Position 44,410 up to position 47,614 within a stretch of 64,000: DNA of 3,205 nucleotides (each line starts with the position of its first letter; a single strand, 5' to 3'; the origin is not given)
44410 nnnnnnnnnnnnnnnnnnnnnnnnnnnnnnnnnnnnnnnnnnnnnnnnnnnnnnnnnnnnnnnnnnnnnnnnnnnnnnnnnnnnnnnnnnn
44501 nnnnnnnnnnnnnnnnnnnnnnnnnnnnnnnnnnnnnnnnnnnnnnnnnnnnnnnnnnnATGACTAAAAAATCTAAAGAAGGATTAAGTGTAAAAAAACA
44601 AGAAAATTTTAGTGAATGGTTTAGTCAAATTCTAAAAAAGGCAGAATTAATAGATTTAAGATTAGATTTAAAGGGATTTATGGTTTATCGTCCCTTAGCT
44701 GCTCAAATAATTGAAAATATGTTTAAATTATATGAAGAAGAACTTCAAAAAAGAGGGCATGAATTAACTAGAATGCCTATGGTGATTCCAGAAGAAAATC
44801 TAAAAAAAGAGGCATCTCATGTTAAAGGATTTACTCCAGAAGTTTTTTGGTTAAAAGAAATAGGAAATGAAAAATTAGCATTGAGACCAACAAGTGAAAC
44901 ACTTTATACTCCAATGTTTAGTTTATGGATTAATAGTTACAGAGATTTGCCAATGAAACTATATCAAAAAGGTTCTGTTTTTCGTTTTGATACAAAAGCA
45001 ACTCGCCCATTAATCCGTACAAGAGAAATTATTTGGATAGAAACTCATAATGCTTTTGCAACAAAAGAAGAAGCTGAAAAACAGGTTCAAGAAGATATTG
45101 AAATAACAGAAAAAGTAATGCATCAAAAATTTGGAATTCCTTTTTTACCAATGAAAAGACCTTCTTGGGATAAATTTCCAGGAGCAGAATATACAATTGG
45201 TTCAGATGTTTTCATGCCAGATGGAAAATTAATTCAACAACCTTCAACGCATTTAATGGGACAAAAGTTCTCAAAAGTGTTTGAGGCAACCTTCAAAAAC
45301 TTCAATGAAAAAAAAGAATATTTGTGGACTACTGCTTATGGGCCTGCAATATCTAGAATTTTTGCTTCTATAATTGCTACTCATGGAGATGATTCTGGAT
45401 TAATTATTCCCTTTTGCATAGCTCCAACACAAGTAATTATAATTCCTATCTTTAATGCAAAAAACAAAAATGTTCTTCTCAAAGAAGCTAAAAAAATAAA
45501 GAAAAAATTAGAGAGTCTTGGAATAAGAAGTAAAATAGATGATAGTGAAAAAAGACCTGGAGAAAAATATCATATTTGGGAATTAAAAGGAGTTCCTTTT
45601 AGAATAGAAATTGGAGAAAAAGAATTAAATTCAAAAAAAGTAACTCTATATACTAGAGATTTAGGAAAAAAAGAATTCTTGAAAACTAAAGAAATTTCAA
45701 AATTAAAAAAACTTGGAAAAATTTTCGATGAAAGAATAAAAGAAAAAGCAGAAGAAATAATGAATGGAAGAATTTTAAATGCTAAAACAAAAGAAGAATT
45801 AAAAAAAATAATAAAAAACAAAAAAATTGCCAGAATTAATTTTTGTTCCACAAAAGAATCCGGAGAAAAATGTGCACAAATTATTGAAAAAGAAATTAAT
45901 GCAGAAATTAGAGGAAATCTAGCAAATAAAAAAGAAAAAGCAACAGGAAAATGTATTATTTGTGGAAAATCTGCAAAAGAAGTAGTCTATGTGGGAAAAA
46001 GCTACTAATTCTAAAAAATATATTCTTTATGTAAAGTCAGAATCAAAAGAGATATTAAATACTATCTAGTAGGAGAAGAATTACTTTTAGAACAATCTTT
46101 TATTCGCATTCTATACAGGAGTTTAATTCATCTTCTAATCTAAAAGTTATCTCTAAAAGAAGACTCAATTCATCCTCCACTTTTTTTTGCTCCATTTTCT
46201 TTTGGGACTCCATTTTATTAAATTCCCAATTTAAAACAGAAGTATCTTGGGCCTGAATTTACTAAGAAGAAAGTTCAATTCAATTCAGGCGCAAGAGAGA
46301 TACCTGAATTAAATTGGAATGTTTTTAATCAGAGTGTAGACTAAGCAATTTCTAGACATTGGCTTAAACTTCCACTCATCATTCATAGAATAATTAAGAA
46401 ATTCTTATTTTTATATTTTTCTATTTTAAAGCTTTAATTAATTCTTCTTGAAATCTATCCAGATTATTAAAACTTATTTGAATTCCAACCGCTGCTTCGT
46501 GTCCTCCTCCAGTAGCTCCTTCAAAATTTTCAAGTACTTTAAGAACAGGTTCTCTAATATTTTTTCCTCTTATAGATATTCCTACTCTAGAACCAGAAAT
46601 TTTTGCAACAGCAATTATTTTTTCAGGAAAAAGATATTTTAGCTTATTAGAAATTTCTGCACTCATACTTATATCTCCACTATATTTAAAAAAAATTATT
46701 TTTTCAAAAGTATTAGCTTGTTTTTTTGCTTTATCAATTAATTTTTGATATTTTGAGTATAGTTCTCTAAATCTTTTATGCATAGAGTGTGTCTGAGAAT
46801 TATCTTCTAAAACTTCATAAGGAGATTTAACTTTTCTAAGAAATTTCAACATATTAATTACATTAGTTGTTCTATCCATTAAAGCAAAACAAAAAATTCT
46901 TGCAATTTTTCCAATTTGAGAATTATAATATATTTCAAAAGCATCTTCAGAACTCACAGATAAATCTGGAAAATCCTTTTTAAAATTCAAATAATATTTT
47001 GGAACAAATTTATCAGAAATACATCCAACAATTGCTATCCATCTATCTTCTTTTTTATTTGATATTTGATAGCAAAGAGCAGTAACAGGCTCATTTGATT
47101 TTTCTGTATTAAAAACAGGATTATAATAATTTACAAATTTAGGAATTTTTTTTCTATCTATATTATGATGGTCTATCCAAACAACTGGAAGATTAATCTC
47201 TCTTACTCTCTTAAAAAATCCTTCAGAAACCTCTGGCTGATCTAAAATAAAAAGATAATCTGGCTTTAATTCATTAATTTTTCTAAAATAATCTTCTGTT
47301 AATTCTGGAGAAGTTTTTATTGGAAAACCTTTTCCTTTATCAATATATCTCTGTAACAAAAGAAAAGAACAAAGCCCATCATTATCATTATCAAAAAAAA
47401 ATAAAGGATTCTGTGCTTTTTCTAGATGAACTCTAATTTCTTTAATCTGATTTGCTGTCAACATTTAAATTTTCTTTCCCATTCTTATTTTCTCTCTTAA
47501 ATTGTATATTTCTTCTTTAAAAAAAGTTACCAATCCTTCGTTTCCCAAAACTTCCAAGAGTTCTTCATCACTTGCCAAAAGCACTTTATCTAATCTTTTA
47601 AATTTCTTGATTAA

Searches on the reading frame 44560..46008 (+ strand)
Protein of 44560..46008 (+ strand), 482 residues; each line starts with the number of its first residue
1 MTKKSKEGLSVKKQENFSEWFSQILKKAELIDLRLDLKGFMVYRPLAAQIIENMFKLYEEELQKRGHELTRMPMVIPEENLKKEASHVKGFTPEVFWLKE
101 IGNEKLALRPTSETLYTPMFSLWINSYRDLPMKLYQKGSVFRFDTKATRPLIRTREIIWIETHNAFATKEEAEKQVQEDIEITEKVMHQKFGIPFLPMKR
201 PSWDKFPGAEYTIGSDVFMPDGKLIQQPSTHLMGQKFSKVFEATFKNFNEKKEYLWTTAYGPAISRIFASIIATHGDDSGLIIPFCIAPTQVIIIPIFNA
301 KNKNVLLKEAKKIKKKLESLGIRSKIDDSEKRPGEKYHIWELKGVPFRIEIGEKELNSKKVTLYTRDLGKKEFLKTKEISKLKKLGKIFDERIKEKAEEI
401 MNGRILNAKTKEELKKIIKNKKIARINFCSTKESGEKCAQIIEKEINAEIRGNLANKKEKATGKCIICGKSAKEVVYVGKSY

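Call 12: search_protein_families(library=pfam, proteins=[window:44560-46008:+])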
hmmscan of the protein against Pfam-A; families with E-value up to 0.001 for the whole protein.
window:44560-46008:+ (482 aa): 3 families
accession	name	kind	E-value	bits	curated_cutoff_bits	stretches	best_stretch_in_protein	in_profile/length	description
PF00587.30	tRNA-synt_2b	-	3.3e-25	89.6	29.3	1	96-274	1-178/179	tRNA synthetase class II core domain (G, H, P, S and T)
PF03129.25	HGTP_anticodon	-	4.3e-21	75.3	21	1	291-380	1-88/94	Anticodon binding domain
PF09180.16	ProRS-C_1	-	7.1e-13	48.9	31.5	1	412-482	2-71/71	Prolyl-tRNA synthetase, C-terminal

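Call 13: find_homologous_proteins(query=window:44560-46008:+)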
Query window:44560-46008:+ (482 aa): 7334 proteins with E <= 0.001 among 8000 candidates; the best 120 are listed.
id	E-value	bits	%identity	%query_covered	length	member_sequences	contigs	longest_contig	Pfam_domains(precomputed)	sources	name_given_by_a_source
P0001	0.0e+0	1068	100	100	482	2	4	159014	PF03129.26,PF00587.31,PF09180.17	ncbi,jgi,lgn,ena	-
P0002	8.6e-266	900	83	100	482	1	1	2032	PF03129.26,PF00587.31,PF09180.17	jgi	-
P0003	1.7e-265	899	83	100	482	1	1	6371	PF03129.26,PF00587.31,PF09180.17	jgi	-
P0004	6.8e-258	874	79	100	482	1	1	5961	PF03129.26,PF00587.31,PF09180.17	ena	-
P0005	5.1e-257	871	79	100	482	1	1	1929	PF03129.26,PF00587.31,PF09180.17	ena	-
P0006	3.5e-256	869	79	100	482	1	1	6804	PF03129.26,PF00587.31,PF09180.17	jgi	-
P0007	4.0e-256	869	80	100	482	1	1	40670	PF03129.26,PF00587.31,PF09180.17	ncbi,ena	-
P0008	1.5e-255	867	78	100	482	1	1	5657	PF03129.26,PF00587.31,PF09180.17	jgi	-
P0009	6.8e-255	864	78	100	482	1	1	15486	PF03129.26,PF00587.31,PF09180.17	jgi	-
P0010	8.7e-255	864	79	100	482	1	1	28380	PF03129.26,PF00587.31,PF09180.17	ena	-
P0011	8.9e-255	864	78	100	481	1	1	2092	PF03129.26,PF00587.31,PF09180.17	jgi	-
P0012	1.2e-254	864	78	100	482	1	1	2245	PF03129.26,PF00587.31,PF09180.17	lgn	-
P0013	4.5e-254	862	79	100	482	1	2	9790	PF03129.26,PF00587.31,PF09180.17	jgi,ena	-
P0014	6.4e-254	861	79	100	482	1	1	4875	PF03129.26,PF00587.31,PF09180.17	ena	-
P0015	9.7e-254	861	79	100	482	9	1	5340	PF03129.26,PF00587.31,PF09180.17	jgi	-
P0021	2.1e-253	860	79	100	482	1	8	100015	PF03129.26,PF00587.31,PF09180.17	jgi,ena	-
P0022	5.4e-253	858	78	100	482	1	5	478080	PF03129.26,PF00587.31,PF09180.17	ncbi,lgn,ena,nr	ncbi:proline--tRNA ligase [Candidatus Pacearchaeota archaeon]|nr:proline--tRNA ligase [Candidatus Pa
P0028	1.5e-249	847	76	100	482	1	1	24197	PF03129.26,PF00587.31,PF09180.17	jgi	-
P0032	1.2e-240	818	73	100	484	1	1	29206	PF03129.26,PF00587.31,PF09180.17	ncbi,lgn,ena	-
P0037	4.2e-235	799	71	100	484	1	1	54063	PF03129.26,PF00587.31,PF09180.17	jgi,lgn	jgi:prolyl-tRNA synthetase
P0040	1.9e-227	774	69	100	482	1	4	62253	PF03129.26,PF00587.31,PF09180.17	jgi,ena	-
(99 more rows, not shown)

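Call 14: find_encoding_contigs(protein=P0007, flank=4000, max_places=2)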
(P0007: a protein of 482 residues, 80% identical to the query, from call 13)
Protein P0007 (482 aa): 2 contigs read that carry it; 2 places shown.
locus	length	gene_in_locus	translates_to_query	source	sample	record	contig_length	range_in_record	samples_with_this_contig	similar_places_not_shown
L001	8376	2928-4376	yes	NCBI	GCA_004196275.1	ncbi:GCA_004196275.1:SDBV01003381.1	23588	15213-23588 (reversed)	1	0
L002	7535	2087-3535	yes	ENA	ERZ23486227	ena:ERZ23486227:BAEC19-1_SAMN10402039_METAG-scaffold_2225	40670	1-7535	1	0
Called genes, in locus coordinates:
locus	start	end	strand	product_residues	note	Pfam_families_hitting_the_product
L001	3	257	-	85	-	?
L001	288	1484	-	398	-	PF01490:Aa_trans, PF03222:Trp_Tyr_perm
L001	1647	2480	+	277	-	PF00089:Trypsin, PF13365:Trypsin_2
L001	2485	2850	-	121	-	-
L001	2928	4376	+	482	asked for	PF00587:tRNA-synt_2b, PF03129:HGTP_anticodon, PF09180:ProRS-C_1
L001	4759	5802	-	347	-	PF01368:DHH (weak), PF02272:DHHA1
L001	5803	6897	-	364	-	PF02457:DAC, PF10635:DisA-linker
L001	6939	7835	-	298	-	PF01916:DS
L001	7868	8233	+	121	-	PF02675:AdoMet_dc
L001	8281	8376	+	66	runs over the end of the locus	-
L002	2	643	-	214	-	?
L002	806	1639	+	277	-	PF00089:Trypsin, PF13365:Trypsin_2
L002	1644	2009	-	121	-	-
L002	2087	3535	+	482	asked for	PF00587:tRNA-synt_2b, PF03129:HGTP_anticodon, PF09180:ProRS-C_1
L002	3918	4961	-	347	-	PF01368:DHH (weak), PF02272:DHHA1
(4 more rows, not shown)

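Call 15: find_encoding_contigs(protein=P0021, flank=4000, max_places=2)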
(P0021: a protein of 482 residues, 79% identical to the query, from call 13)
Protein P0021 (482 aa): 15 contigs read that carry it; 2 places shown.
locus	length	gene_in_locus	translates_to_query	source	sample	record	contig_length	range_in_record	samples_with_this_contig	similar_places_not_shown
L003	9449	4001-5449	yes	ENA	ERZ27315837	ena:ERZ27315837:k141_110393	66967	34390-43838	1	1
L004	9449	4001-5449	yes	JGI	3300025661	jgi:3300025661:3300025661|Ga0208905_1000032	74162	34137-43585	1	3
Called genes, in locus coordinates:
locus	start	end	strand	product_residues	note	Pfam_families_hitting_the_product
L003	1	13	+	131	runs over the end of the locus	PF06210:DUF1003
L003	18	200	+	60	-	-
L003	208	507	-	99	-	-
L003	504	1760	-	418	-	PF18195:GatD_N, PF00710:Asparaginase, PF17763:Asparaginase_C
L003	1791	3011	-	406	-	PF01490:Aa_trans, PF03222:Trp_Tyr_perm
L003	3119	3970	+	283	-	PF00089:Trypsin, PF13365:Trypsin_2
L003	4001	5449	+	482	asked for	PF00587:tRNA-synt_2b, PF03129:HGTP_anticodon, PF09180:ProRS-C_1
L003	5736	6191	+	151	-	PF01909:NTP_transf_2, PF18765:Polbeta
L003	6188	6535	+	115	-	PF01934:HepT-like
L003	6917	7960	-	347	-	PF01368:DHH (weak), PF02272:DHHA1 (weak)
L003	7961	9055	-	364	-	PF02457:DAC, PF10635:DisA-linker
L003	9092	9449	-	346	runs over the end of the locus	PF02784:Orn_Arg_deC_N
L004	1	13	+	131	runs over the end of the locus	PF06210:DUF1003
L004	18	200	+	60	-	-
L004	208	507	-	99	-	-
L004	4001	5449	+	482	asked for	PF00587:tRNA-synt_2b, PF03129:HGTP_anticodon, PF09180:ProRS-C_1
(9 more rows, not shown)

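Call 16: find_encoding_contigs(protein=P0022, flank=4000, max_places=2)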
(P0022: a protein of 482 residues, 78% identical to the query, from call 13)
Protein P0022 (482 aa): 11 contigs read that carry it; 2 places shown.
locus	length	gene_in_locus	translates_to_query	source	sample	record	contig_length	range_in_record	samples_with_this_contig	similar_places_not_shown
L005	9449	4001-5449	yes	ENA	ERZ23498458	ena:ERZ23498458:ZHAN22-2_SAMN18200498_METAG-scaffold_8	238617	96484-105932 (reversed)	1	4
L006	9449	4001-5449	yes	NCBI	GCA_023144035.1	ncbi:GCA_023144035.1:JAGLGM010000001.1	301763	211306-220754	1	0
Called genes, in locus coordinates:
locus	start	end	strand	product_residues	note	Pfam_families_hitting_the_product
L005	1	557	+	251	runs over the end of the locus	PF14023:Bestrophin-like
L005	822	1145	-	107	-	-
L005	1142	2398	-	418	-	PF18195:GatD_N, PF00710:Asparaginase, PF17763:Asparaginase_C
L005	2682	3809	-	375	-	PF01490:Aa_trans, PF03222:Trp_Tyr_perm, PF13520:AA_permease_2 (weak)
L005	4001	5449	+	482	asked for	PF00587:tRNA-synt_2b, PF03129:HGTP_anticodon, PF09180:ProRS-C_1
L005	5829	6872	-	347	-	PF01368:DHH (weak), PF02272:DHHA1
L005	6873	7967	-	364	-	PF02457:DAC, PF10635:DisA-linker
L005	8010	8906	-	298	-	PF01916:DS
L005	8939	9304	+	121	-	PF02675:AdoMet_dc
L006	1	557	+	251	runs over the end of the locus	PF14023:Bestrophin-like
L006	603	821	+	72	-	-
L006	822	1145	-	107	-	-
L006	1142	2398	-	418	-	PF18195:GatD_N, PF00710:Asparaginase, PF17763:Asparaginase_C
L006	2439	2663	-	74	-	-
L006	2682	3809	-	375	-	PF01490:Aa_trans, PF03222:Trp_Tyr_perm, PF13520:AA_permease_2 (weak)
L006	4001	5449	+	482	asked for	PF00587:tRNA-synt_2b, PF03129:HGTP_anticodon, PF09180:ProRS-C_1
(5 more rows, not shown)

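Call 17: find_encoding_contigs(protein=P0001, flank=4000, max_places=4)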
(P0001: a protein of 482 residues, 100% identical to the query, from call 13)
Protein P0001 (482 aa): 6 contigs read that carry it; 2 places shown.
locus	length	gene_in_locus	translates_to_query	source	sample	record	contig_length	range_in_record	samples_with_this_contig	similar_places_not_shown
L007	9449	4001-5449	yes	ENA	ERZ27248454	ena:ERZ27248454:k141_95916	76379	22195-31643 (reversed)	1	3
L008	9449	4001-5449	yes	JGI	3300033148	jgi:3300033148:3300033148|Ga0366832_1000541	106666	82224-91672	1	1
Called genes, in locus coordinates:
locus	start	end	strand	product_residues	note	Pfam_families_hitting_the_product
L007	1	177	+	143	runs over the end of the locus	PF06210:DUF1003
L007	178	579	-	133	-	-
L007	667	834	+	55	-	-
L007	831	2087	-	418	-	PF18195:GatD_N, PF00710:Asparaginase, PF17763:Asparaginase_C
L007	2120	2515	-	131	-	-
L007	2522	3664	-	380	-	PF01490:Aa_trans, PF03222:Trp_Tyr_perm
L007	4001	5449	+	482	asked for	PF00587:tRNA-synt_2b, PF03129:HGTP_anticodon, PF09180:ProRS-C_1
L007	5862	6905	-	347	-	PF01368:DHH (weak), PF02272:DHHA1 (weak)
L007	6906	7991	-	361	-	PF02457:DAC, PF10635:DisA-linker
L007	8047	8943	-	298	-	PF01916:DS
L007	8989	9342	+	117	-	PF02675:AdoMet_dc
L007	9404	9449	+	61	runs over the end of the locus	-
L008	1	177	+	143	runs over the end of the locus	PF06210:DUF1003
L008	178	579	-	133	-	-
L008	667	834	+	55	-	-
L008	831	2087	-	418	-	PF18195:GatD_N, PF00710:Asparaginase, PF17763:Asparaginase_C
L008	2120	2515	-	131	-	-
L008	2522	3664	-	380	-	PF01490:Aa_trans, PF03222:Trp_Tyr_perm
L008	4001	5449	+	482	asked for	PF00587:tRNA-synt_2b, PF03129:HGTP_anticodon, PF09180:ProRS-C_1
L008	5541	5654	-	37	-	-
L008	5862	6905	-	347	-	PF01368:DHH (weak), PF02272:DHHA1 (weak)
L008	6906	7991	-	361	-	PF02457:DAC, PF10635:DisA-linker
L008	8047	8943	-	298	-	PF01916:DS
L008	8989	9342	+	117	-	PF02675:AdoMet_dc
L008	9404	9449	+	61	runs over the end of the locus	-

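Call 25: find_encoding_contigs(protein=P0010, flank=3000, max_places=1)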
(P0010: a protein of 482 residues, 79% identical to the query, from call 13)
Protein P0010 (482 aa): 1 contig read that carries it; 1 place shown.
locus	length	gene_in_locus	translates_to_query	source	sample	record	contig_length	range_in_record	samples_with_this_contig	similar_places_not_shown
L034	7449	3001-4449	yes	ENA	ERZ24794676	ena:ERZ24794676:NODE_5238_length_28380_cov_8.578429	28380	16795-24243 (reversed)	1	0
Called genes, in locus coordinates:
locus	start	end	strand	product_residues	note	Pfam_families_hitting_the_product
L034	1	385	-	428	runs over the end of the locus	PF18195:GatD_N, PF00710:Asparaginase, PF17763:Asparaginase_C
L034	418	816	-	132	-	PF00293:NUDIX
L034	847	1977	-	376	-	PF01490:Aa_trans, PF03222:Trp_Tyr_perm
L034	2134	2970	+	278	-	PF00089:Trypsin, PF13365:Trypsin_2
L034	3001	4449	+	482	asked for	PF00587:tRNA-synt_2b, PF03129:HGTP_anticodon, PF09180:ProRS-C_1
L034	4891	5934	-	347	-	PF01368:DHH (weak), PF02272:DHHA1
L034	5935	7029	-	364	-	PF02457:DAC, PF10635:DisA-linker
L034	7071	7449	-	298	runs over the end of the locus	PF01916:DS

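Call 26: find_encoding_contigs(protein=P0028, flank=3000, max_places=1)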
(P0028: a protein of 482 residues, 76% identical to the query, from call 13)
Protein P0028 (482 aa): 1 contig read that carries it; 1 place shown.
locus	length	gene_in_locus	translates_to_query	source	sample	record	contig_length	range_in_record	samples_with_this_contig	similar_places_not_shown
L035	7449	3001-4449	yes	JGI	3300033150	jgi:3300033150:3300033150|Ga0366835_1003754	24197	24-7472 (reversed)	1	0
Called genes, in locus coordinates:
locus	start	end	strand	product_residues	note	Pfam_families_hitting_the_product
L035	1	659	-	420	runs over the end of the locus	PF18195:GatD_N, PF00710:Asparaginase, PF17763:Asparaginase_C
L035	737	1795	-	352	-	PF03222:Trp_Tyr_perm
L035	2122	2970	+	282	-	PF00089:Trypsin, PF13365:Trypsin_2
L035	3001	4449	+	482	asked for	PF00587:tRNA-synt_2b, PF03129:HGTP_anticodon, PF09180:ProRS-C_1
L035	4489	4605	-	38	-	-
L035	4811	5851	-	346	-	PF01368:DHH (weak), PF02272:DHHA1 (faint)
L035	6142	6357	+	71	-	-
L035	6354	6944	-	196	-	PF01944:SpoIIM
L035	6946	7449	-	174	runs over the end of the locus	?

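Call 27: find_encoding_contigs(protein=P0032, flank=3000, max_places=1)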
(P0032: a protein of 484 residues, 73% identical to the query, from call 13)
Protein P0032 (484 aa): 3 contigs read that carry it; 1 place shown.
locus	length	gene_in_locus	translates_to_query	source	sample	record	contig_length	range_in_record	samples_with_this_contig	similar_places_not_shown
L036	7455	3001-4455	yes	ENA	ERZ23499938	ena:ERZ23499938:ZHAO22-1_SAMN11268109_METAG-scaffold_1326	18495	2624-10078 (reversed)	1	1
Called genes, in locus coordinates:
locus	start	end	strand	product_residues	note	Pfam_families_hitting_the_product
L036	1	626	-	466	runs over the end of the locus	PF18195:GatD_N, PF00710:Asparaginase, PF17763:Asparaginase_C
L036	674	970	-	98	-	-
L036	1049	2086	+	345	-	PF00890:FAD_binding_2 (weak), PF01494:FAD_binding_3, PF01946:Thi4, PF03486:HI0933_like, PF05834:Lycopene_cycl, PF07992:Pyr_redox_2, PF13450:NAD_binding_8 (weak), PF13738:Pyr_redox_3 (weak), +2 more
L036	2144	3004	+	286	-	PF00089:Trypsin, PF13365:Trypsin_2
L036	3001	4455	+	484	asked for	PF00587:tRNA-synt_2b, PF03129:HGTP_anticodon, PF09180:ProRS-C_1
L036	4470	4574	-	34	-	-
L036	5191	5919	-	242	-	-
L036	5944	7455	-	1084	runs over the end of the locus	PF00082:Peptidase_S8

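Call 28: find_encoding_contigs(protein=P0037, flank=3000, max_places=1)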
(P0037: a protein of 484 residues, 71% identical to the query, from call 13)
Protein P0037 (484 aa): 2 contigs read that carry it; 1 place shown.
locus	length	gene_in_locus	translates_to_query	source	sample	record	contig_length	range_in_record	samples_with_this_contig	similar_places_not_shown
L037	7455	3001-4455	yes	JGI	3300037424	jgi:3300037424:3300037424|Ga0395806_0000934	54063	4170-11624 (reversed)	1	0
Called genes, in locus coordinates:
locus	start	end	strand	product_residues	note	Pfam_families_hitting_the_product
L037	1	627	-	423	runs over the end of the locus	PF18195:GatD_N, PF00710:Asparaginase, PF17763:Asparaginase_C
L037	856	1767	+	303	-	PF00089:Trypsin, PF13365:Trypsin_2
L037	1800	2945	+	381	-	PF00092:VWA (weak)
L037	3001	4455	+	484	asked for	PF00587:tRNA-synt_2b, PF03129:HGTP_anticodon, PF09180:ProRS-C_1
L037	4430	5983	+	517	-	PF00092:VWA (faint), PF13519:VWA_2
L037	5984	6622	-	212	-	PF13636:Methyltranf_PUA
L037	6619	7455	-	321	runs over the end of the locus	PF17125:Methyltr_RsmF_N, PF01189:Methyltr_RsmB-F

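Call 29: find_encoding_contigs(protein=P0040, flank=3000, max_places=1)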
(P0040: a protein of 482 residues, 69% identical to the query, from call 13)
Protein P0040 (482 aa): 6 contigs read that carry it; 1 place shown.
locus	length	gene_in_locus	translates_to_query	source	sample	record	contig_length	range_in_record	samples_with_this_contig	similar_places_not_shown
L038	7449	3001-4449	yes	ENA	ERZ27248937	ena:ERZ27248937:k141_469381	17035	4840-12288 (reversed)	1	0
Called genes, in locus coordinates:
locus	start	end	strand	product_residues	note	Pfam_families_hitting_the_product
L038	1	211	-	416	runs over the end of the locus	PF18195:GatD_N, PF00710:Asparaginase, PF17763:Asparaginase_C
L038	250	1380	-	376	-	PF03222:Trp_Tyr_perm, PF13520:AA_permease_2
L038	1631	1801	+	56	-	-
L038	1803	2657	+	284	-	PF00089:Trypsin, PF13365:Trypsin_2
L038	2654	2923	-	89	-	-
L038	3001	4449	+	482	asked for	PF00587:tRNA-synt_2b, PF03129:HGTP_anticodon, PF09180:ProRS-C_1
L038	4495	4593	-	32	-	-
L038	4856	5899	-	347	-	PF01368:DHH, PF02272:DHHA1 (weak)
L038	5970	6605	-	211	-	-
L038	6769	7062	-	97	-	-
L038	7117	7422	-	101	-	-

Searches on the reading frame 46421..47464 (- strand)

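Call 12: search_protein_families(library=pfam, proteins=[window:46421-47464:-])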
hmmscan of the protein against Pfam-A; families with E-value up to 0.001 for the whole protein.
window:46421-47464:- (347 aa): 2 families
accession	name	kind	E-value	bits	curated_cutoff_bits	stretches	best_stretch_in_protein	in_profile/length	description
PF02272.25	DHHA1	-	8.6e-08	33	25.9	1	266-346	16-100/102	DHHA1 domain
PF01368.27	DHH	-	8.7e-06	26.5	28.1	1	25-116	7-89/125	DHH family, N-terminal domain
